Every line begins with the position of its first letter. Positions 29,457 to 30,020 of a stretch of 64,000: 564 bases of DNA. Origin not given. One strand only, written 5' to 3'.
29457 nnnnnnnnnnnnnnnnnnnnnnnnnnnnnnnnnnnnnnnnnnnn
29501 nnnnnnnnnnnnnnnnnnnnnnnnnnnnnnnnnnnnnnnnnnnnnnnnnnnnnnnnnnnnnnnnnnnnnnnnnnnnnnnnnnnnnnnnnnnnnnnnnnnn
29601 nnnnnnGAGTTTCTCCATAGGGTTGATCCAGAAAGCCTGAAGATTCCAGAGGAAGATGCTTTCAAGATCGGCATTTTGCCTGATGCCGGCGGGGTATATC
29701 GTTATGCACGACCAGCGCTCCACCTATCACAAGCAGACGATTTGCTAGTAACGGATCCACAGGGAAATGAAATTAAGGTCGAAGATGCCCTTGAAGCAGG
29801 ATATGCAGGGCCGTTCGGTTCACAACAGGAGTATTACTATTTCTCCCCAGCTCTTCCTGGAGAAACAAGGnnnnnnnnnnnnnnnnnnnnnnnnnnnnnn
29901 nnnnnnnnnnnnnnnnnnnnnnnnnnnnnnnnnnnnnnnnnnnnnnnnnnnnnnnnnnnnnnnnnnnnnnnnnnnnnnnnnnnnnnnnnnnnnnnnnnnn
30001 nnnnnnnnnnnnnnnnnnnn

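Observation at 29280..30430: Y/G-rich '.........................' repeats inside the giant paralogues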

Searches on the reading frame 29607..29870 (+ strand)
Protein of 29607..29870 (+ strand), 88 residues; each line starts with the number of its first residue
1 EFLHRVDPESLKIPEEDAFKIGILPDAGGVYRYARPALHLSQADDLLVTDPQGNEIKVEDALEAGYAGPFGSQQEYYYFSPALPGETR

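Call 48: predict_structure(alignment_id=A4)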
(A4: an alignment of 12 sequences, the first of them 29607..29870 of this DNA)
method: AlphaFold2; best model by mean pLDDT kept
length: 88 residues; sequences in the alignment: 12
mean_pLDDT: 75.7   pTM: 0.59
mean pLDDT of the five models: 75.7, 74.4, 62.6, 58.0, 54.9
residues with pLDDT >= 90: 16; 70-90: 51; 50-70: 11; < 50: 10
segments of 3 or more residues with pLDDT < 50: 1-5, 84-88
pLDDT, mean of each block of 10 residues (from residue 1): 50 72 77 80 92 86 86 85 48
secondary structure, 60 per line:
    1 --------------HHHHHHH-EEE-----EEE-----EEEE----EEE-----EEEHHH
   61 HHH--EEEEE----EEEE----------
elements in order: H15-21 E23-25 E31-33 E39-42 E47-49 E55-57 H58-63 E66-70 E75-78

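Call 54: fold_search(model_id=the predicted structure, library=pdb)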
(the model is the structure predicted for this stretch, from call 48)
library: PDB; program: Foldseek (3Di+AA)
matches with E <= 10: 795; with E <= 0.001: 0
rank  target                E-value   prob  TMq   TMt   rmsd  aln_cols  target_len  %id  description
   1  8xfp_E                1.9e-01  0.10  0.19  0.16  12.4        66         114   17  the pentamerA complex of LGR4-RSPO2-ZNRF3(delta RING) (released 2024-12-04)
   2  8xfs_F                6.2e-01  0.08  0.19  0.17  10.7        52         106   13  LGR4-RSPO2-ZNRF3 RING domain (1:2:2) (released 2024-12-04)
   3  6o3o_B                8.6e-01  0.09  0.21  0.12   9.0        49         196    8  Structure of human DNAM-1 (CD226) bound to nectin-like protein-5 (necl-5) (released 2019-07-10)
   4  9s37_A                8.6e-01  0.06  0.17  0.17  10.8        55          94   16  Structure of LGR4 with NB21 (released 2025-07-30)
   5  9cfg_H                9.8e-01  0.05  0.14  0.12  11.2        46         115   22  Cryo-EM Refinement of Antibody 19-77 R71V in complex with SARS-CoV-2 HK.3 RBD (released 2025-07-02)
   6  3p0g_B                1.0e+00  0.06  0.19  0.16  10.7        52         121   10  Structure of a nanobody-stabilized active state of the beta2 adrenoceptor (released 2011-01-19)
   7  7b2m_D                1.1e+00  0.05  0.18  0.16  10.7        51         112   12  Cryo-EM structure of complement C4b in complex with nanobody E3 (released 2022-03-02)
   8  7wt7_H                1.2e+00  0.04  0.14  0.11  11.5        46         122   15  SARS-CoV-2 Omicron variant spike in complex with Fab 9A8 (State 1) (released 2023-06-07)
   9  1kxv_D                1.3e+00  0.04  0.16  0.13  11.3        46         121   13  Camelid VHH Domains in Complex with Porcine Pancreatic alpha-Amylase (released 2002-06-19)
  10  5dtf_A                1.4e+00  0.07  0.21  0.11  10.6        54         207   15  context-independent anti-hypusine antibody FabHpu98.61 in complex with hypusine (released 2016-02-17)
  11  6gk4_B                1.5e+00  0.05  0.19  0.16  10.6        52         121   13  Human NBD1 of CFTR in complex with nanobodies D12 and T8 (released 2019-06-19)
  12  9pym_B                1.5e+00  0.05  0.19  0.15   9.5        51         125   10  Cryo-EM structure of the isethionate TRAP transporter IseQM from Oleidesulfovibrio alaskensis with bound isethionate (released 2025-11-12)
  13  7ey0_H                1.5e+00  0.04  0.16  0.12  10.7        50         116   18  Local CryoEM structure of the SARS-CoV-2 S6PV2 in complex with BD-813 Fab and BD-744 Fab (released 2021-09-08)
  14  4w6x_B                1.6e+00  0.06  0.21  0.17  10.7        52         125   10  Co-complex structure of the lectin domain of F18 fimbrial adhesin FedF with inhibitory nanobody NbFedF7 (released 2014-12-17)
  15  7k22_H1               1.6e+00  0.06  0.20  0.19  10.8        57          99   10  Murine polyomavirus pentavalent capsomer with 8A7H5 Fab, subparticle reconstruction (released 2020-10-07)
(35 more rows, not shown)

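Call 61: find_homologous_proteins(query=A4, max_evalue=0.01)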
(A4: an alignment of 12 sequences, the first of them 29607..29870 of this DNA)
Query A4 (12 sequences): 425 candidates shared short words with the query, none scored E <= 0.01.

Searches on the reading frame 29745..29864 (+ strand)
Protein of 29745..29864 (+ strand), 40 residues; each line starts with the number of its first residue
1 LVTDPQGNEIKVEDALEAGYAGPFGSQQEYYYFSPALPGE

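Call 36: search_solved_structures(query=A2, max_evalue=10, show_alignments=3)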
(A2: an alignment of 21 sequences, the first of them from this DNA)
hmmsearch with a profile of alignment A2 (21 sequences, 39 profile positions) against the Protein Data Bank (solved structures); distinct sequences matched with E-value up to 10: 0.
